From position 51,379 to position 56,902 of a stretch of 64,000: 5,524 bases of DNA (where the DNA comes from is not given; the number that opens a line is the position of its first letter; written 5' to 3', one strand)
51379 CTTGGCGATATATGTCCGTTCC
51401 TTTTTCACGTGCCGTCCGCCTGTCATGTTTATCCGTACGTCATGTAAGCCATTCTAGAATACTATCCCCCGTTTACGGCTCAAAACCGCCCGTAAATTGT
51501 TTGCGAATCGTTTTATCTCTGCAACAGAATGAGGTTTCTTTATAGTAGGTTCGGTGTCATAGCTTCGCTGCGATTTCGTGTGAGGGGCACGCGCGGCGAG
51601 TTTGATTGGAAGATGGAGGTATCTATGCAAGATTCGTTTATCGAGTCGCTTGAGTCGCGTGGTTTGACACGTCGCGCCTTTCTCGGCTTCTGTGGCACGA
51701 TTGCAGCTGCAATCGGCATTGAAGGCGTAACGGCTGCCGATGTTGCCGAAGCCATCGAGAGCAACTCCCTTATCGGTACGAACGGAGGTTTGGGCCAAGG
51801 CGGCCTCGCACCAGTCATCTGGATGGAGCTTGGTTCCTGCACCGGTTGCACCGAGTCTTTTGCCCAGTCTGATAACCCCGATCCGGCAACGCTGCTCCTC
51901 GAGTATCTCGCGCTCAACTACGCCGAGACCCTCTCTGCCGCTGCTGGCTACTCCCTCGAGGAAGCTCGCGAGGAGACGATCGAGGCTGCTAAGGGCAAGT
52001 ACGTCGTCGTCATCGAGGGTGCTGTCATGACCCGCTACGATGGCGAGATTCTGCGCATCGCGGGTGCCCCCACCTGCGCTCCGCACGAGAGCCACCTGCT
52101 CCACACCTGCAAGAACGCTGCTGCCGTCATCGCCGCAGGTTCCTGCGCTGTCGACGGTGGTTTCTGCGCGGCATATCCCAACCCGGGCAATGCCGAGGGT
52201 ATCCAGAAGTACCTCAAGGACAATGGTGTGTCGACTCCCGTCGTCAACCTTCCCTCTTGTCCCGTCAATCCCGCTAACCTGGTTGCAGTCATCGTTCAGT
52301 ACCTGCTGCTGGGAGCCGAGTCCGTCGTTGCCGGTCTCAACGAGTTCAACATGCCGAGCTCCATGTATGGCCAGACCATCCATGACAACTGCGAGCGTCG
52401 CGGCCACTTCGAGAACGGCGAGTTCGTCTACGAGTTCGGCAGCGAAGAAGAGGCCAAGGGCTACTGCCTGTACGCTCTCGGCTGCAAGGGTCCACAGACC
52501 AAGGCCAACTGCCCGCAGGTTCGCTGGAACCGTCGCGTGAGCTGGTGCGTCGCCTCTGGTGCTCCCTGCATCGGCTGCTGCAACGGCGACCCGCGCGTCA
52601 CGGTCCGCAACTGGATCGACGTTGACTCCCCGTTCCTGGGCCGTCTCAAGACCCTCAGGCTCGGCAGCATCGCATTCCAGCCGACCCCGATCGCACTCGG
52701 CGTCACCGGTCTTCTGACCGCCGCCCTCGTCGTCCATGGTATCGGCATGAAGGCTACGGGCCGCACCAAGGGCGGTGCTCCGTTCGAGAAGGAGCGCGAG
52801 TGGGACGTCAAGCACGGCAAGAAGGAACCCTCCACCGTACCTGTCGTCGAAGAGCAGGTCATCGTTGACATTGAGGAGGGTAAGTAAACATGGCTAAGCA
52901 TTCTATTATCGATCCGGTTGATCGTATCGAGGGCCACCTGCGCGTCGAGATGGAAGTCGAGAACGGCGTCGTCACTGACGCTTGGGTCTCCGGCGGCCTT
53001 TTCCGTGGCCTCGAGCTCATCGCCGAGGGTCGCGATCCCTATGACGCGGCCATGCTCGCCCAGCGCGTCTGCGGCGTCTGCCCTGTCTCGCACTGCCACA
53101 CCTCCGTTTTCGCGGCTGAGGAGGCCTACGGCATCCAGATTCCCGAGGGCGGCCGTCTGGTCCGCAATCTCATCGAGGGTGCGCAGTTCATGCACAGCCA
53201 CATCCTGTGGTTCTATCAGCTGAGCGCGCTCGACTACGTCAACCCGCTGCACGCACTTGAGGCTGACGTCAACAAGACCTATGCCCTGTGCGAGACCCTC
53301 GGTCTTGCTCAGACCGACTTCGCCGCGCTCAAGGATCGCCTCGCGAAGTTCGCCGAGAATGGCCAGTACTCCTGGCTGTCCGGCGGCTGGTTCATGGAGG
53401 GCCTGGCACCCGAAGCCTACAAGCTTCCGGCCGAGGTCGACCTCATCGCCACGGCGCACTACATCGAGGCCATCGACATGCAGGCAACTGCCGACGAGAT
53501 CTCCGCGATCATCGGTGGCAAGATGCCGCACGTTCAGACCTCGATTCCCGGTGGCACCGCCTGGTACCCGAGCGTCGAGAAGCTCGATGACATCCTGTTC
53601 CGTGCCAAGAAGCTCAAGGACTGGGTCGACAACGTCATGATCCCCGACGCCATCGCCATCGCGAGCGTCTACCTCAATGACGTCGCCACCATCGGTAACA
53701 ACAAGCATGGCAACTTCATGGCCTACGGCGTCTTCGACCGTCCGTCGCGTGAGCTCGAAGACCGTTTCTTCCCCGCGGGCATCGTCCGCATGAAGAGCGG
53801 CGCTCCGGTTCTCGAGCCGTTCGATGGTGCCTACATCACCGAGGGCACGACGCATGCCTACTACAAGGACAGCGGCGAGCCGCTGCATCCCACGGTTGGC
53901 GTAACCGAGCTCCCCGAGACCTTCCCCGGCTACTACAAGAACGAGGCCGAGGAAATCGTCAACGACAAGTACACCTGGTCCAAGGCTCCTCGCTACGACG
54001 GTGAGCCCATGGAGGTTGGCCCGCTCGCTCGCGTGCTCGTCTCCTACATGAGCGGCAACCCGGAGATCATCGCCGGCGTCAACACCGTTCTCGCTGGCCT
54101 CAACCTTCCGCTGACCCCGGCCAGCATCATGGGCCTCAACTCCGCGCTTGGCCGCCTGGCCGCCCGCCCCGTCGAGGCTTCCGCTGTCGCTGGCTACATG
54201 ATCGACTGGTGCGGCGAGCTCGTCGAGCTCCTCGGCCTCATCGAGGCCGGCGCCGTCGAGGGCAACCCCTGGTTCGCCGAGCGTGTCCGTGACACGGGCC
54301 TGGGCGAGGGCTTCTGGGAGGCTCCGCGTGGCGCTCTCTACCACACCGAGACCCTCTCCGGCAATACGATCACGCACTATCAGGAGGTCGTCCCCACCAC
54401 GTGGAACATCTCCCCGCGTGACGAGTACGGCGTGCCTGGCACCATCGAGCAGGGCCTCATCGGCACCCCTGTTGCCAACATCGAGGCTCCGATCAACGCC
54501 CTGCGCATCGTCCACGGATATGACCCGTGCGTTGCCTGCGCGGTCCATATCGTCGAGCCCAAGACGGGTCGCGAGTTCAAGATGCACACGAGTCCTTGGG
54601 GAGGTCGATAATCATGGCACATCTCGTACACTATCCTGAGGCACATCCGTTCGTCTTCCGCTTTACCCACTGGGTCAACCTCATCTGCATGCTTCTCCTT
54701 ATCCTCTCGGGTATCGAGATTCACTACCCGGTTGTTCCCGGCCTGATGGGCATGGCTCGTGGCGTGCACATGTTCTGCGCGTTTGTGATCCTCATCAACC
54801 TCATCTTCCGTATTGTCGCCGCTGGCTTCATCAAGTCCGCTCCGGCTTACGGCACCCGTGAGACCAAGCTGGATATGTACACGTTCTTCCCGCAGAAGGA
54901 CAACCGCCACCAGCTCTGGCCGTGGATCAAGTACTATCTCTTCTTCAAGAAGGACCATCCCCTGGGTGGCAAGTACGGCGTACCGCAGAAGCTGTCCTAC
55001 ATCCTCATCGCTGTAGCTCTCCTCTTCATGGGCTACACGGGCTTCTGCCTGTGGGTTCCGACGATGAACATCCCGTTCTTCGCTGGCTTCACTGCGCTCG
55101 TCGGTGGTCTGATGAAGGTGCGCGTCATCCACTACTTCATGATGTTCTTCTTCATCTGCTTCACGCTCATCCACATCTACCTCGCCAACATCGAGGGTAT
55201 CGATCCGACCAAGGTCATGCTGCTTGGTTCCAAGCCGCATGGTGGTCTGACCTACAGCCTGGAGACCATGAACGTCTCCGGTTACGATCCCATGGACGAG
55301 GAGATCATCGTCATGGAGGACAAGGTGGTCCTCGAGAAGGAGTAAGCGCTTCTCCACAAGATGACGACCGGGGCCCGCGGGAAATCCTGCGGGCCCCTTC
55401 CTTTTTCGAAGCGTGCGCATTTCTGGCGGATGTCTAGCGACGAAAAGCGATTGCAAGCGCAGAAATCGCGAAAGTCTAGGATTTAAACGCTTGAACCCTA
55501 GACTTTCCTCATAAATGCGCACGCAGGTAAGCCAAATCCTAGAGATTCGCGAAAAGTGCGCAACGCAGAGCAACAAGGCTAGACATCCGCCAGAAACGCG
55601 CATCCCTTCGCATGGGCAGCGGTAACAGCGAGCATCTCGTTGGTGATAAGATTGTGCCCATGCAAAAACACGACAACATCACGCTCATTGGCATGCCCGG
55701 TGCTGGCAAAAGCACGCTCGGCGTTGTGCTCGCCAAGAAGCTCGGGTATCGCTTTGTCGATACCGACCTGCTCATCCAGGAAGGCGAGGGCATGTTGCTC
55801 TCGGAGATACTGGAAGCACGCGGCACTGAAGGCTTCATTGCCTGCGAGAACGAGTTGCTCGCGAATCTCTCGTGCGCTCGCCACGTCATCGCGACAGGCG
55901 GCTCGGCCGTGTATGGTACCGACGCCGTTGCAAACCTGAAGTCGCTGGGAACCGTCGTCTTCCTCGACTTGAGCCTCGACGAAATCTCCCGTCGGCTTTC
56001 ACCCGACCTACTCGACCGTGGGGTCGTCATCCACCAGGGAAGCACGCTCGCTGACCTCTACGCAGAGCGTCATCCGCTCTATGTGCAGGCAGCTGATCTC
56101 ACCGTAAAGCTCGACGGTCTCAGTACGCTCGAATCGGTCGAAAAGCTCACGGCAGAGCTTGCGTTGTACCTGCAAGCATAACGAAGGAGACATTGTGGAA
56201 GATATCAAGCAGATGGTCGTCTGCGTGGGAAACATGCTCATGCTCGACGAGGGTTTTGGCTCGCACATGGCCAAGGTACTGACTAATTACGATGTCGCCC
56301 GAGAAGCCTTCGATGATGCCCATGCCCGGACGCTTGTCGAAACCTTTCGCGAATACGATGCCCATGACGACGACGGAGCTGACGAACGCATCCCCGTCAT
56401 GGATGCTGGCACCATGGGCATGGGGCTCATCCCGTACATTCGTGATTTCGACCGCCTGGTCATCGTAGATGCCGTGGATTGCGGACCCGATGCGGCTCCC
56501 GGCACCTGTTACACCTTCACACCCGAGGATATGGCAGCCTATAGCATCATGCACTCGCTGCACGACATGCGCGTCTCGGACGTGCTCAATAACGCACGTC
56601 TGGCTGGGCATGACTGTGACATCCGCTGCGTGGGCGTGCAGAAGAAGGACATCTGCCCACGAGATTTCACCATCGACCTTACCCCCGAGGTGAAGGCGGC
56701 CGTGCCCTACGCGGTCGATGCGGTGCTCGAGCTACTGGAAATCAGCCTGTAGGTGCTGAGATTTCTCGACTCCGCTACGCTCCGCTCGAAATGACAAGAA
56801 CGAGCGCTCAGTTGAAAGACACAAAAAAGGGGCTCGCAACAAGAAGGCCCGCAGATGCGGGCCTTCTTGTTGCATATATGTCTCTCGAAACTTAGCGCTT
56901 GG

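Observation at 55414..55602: Second nested palindrome of the same 25-bp unit family, splitting the hydrogenase cluster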

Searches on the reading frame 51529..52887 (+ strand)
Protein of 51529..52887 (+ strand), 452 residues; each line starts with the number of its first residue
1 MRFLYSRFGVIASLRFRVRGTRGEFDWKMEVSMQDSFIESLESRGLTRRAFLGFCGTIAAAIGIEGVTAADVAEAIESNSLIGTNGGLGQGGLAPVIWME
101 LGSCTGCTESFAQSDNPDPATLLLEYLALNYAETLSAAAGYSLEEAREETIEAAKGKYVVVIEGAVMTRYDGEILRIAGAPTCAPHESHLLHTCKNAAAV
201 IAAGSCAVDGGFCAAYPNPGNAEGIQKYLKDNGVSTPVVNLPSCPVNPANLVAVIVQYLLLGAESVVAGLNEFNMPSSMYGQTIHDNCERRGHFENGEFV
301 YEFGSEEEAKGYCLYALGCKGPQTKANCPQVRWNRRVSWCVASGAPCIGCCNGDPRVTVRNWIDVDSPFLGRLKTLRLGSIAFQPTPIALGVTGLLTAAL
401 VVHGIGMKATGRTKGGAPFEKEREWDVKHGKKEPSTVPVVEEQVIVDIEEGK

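Call 7: search_protein_families(library=pfam, proteins=[window:51529-52887:+])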
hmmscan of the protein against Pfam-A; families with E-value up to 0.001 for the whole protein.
window:51529-52887:+ (452 aa): 2 families
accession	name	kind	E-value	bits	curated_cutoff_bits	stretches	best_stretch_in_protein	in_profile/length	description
PF14720.11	NiFe_hyd_SSU_C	-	3.8e-28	98.1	27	1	280-352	1-69/80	NiFe/NiFeSe hydrogenase small subunit C-terminal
PF01058.29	Oxidored_q6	-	5.2e-24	84.8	27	1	104-257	1-127/128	NADH ubiquinone oxidoreductase, 20 Kd subunit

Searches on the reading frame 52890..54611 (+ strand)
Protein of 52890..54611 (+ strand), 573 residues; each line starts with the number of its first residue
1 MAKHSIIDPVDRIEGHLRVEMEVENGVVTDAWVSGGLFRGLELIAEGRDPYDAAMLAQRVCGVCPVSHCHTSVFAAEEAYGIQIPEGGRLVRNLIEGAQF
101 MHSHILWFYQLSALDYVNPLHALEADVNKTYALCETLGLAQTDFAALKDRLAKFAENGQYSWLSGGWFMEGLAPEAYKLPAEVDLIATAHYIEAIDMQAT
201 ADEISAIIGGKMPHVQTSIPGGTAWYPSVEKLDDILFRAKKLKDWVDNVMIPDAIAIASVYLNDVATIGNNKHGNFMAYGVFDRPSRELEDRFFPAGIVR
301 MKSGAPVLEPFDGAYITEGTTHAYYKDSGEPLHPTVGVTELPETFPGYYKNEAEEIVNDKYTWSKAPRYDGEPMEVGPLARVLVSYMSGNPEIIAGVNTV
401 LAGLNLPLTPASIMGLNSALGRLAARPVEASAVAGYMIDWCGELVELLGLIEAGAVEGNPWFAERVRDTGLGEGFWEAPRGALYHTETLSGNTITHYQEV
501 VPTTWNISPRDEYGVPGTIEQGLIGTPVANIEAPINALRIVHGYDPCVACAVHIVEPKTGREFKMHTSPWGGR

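Call 7: search_protein_families(library=pfam, proteins=[window:52890-54611:+])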
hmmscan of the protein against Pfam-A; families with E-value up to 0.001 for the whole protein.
window:52890-54611:+ (573 aa): 1 family
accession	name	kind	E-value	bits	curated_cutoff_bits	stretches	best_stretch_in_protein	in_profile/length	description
PF00374.24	NiFeSe_Hases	-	5.9e-149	497.7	25.8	1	39-553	1-508/508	Nickel-dependent hydrogenase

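Call 10: find_encoding_contigs(protein=window:52890-54611:+, flank=5000, max_places=10)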
Protein window:52890-54611:+ (573 aa): 9 contigs read that carry it; 5 places shown.
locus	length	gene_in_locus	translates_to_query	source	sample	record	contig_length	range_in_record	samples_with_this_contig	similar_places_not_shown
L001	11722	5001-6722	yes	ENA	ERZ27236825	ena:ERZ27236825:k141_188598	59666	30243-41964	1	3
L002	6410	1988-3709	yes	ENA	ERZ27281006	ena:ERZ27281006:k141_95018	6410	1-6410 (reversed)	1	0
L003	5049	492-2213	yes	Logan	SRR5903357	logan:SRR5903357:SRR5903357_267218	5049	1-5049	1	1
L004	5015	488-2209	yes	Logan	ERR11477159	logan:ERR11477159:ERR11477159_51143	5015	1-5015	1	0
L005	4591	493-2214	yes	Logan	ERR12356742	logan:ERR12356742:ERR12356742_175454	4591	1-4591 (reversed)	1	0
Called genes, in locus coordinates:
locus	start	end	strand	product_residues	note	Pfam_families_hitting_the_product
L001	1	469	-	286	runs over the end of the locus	PF01177:Asp_Glu_race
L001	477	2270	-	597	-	PF08439:Peptidase_M3_N, PF01432:Peptidase_M3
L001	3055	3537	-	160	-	PF01668:SmpB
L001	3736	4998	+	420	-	PF01058:Oxidored_q6, PF14720:NiFe_hyd_SSU_C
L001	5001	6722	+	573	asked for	PF00374:NiFeSe_Hases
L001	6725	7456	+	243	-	PF01292:Ni_hydr_CYTB, PF14358:DUF4405 (faint)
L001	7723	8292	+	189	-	PF13189:Cytidylate_kin2 (faint), PF13238:AAA_18 (weak), PF01202:SKI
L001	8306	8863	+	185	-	PF01750:HycI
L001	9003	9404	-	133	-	PF00380:Ribosomal_S9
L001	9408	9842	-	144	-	PF00572:Ribosomal_L13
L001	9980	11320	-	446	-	PF13197:DUF4013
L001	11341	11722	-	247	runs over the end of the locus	PF07685:GATase_3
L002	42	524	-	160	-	PF01668:SmpB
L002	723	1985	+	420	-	PF01058:Oxidored_q6, PF14720:NiFe_hyd_SSU_C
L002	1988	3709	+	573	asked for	PF00374:NiFeSe_Hases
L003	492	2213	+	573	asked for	PF00374:NiFeSe_Hases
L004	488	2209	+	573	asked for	PF00374:NiFeSe_Hases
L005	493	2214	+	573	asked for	PF00374:NiFeSe_Hases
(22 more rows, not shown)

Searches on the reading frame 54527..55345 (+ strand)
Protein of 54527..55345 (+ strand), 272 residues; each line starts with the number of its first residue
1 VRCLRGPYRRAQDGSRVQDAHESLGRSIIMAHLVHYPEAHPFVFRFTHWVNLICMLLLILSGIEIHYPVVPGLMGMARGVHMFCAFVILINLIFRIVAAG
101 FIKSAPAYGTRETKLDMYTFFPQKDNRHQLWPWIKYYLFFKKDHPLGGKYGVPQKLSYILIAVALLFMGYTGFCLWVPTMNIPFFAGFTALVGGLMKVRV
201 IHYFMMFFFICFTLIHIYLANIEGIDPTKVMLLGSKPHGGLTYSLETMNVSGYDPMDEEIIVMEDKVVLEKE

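Call 7: search_protein_families(library=pfam, proteins=[window:54527-55345:+])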
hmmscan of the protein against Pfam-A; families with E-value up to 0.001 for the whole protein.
window:54527-55345:+ (272 aa): 2 families
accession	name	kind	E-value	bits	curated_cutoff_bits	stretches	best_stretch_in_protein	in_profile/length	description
PF01292.26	Ni_hydr_CYTB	-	1.6e-27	96.8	30.1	1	40-223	2-165/179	Prokaryotic cytochrome b561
PF14358.11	DUF4405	-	1.4e-05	25.9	26.7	1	159-219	4-64/66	Domain of unknown function (DUF4405)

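Call 45: find_homologous_proteins(query=window:54614-55345:+, max_evalue=1e-40)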
Query window:54614-55345:+ (243 aa): 574 proteins with E <= 1e-40 among 1080 candidates; the best 120 are listed.
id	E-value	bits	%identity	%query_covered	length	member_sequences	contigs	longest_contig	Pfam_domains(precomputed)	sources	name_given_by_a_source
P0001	1.8e-155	534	94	100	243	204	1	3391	PF14358.12,PF01292.27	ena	-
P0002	1.5e-127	443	83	93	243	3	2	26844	PF01292.27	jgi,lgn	jgi:Ni/Fe-hydrogenase 1 B-type cytochrome subunit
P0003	2.2e-127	442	81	94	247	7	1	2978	PF14358.12,PF01292.27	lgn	-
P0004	1.2e-126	440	81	94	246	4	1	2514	PF14358.12,PF01292.27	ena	-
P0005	5.7e-125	434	77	100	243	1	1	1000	PF01292.27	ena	-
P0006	8.1e-117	407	76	93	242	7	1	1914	PF01292.27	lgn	-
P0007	1.3e-109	384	73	98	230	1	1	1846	PF01292.27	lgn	-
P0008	7.7e-109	381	73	95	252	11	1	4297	PF01292.27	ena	-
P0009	2.0e-106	373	70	95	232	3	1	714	PF01292.27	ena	-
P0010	1.2e-101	358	70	93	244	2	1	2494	PF14358.12,PF01292.27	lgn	-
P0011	1.4e-101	358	69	94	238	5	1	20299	PF01292.27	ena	-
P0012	4.1e-100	353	69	94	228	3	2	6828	PF01292.27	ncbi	-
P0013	8.7e-99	348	66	95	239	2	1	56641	PF01292.27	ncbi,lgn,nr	ncbi:MAG: cytochrome b/b6 domain-containing protein [Coriobacteriaceae bacterium]|nr:cytochrome b/b6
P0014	8.7e-97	342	67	95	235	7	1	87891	PF01292.27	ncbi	-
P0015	3.2e-96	340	63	98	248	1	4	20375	PF01292.27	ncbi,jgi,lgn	ncbi:MAG: cytochrome b/b6 domain-containing protein [Coriobacteriales bacterium]|jgi:Ni/Fe-hydrogena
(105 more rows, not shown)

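Call 46: find_encoding_contigs(protein=P0002, flank=2500, max_places=4)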
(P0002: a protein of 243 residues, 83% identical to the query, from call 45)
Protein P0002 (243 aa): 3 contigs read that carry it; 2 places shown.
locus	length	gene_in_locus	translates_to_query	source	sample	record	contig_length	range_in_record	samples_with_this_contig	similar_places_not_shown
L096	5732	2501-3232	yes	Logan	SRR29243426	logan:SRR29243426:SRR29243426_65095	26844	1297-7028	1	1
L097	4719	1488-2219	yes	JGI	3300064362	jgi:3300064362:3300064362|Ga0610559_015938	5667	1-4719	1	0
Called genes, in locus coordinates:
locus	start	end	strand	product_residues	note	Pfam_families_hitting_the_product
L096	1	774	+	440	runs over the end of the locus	PF01058:Oxidored_q6, PF14720:NiFe_hyd_SSU_C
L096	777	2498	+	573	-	PF00374:NiFeSe_Hases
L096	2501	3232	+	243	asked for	PF01292:Ni_hydr_CYTB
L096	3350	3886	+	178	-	PF13238:AAA_18, PF01202:SKI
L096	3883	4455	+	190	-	PF01750:HycI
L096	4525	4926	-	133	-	PF00380:Ribosomal_S9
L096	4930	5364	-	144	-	PF00572:Ribosomal_L13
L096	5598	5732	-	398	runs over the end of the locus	PF13197:DUF4013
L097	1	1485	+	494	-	?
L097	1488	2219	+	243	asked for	PF01292:Ni_hydr_CYTB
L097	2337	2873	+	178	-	PF13238:AAA_18, PF01202:SKI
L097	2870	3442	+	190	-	PF01750:HycI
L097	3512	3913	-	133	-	PF00380:Ribosomal_S9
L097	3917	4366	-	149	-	PF00572:Ribosomal_L13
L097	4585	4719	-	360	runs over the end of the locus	?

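Call 47: find_encoding_contigs(protein=P0001, flank=2500, max_places=4)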
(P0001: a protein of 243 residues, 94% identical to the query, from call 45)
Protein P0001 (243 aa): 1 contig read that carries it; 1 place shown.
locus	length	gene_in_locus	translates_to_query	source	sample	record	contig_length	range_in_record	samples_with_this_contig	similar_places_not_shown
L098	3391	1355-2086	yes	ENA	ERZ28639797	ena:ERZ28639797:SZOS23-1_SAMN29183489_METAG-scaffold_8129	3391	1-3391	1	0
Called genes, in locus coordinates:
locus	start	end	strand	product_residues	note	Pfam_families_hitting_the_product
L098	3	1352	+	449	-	?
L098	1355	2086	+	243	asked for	PF01292:Ni_hydr_CYTB, PF14358:DUF4405 (faint)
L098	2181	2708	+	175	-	PF13189:Cytidylate_kin2 (weak), PF13238:AAA_18 (weak), PF13671:AAA_33 (faint), PF01202:SKI, PF13207:AAA_17 (faint)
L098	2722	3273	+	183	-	PF01750:HycI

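Call 48: find_encoding_contigs(protein=P0003, flank=2500, max_places=4)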
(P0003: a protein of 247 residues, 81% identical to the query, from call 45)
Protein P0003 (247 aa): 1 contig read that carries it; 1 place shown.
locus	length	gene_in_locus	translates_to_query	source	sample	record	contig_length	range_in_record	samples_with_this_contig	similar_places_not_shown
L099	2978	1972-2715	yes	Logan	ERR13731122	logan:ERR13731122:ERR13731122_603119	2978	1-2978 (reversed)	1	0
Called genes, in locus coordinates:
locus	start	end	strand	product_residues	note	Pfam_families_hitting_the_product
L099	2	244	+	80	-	?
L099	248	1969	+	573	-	PF00374:NiFeSe_Hases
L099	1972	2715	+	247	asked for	PF01292:Ni_hydr_CYTB, PF14358:DUF4405 (faint)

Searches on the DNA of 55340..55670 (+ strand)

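Call 63: search_dna_similar(query=window:55405-55612:+, collection=plasmids, mode=distant, max_evalue=0.01, max_rows=10)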
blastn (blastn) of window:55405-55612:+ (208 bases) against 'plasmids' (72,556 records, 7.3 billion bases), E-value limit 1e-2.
No match.

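Call 64: search_dna_similar(query=window:55405-55612:+, collection=phages, mode=distant, max_evalue=0.01, max_rows=10)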
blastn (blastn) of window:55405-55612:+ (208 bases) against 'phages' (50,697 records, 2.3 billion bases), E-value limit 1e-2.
No match.
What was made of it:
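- Tried and rejected: Plasmid and phage similarity: none (calls 63, 64).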

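Call 65: search_rna_families(source=window, start=55340, end=55670, threshold=evalue, max_evalue=5)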
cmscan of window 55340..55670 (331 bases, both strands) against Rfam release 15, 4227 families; matches with E-value up to 5: 6.
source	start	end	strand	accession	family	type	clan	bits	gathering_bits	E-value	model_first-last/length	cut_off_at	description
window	55356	55405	+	RF02353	BjrC68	Gene; sRNA;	-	19.8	39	0.0065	1-82/82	no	Bradyrhizobiaceae sRNA BjrC68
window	55470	55562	-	RF02489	GlsR26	Gene; snRNA; snoRNA; HACA-box;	-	18.4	100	0.26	1-114/114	no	Small nucleolar RNA GlsR26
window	55417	55495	+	RF01682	P8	Gene; sRNA;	-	18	60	0.7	1-78/78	no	Pseudomonas sRNA P8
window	55355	55410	+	RF00912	mir-877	Gene; miRNA;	-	16.5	47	1.4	1-86/86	no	mir-877 microRNA precursor family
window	55363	55499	-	RF02346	ar35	Gene; sRNA;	-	15.4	45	0.97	1-144/144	no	Alphaproteobacterial sRNA ar35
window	55340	55408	+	RF02613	BSR0739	Gene; sRNA;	-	14.1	191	1.2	88-160/160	5'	Brucella sRNA 0739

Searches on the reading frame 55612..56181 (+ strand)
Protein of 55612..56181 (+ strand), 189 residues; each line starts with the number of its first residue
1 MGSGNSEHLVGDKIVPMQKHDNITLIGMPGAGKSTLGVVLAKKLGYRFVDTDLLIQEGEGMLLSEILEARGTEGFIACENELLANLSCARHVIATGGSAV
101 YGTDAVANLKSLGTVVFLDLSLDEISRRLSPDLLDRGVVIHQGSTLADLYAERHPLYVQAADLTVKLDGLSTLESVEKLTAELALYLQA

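Call 7: search_protein_families(library=pfam, proteins=[window:55612-56181:+])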
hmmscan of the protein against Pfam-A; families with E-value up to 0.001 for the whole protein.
window:55612-56181:+ (189 aa): 5 families
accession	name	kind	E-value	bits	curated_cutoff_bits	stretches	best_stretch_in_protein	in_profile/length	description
PF01202.28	SKI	-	1.5e-32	113.3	22.1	1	29-183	1-158/159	Shikimate kinase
PF13238.12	AAA_18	-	2.6e-06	28.3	29.4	1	23-129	1-108/128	AAA domain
PF13189.12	Cytidylate_kin2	-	3.4e-05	24.6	28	1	22-55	1-34/176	Cytidylate kinase-like family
PF13671.12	AAA_33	-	0.00014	22.6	27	1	23-57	2-36/143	AAA domain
PF13207.12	AAA_17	-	0.00017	22.3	27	1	26-61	1-37/136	AAA domain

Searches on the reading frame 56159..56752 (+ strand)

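Call 7: search_protein_families(library=pfam, proteins=[window:56159-56752:+])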
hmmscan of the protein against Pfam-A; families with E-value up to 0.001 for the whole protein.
window:56159-56752:+ (197 aa): 1 family
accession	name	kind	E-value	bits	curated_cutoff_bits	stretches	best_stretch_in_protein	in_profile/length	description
PF01750.23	HycI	-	2.4e-23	82.9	23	1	75-191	14-129/130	Hydrogenase maturation protease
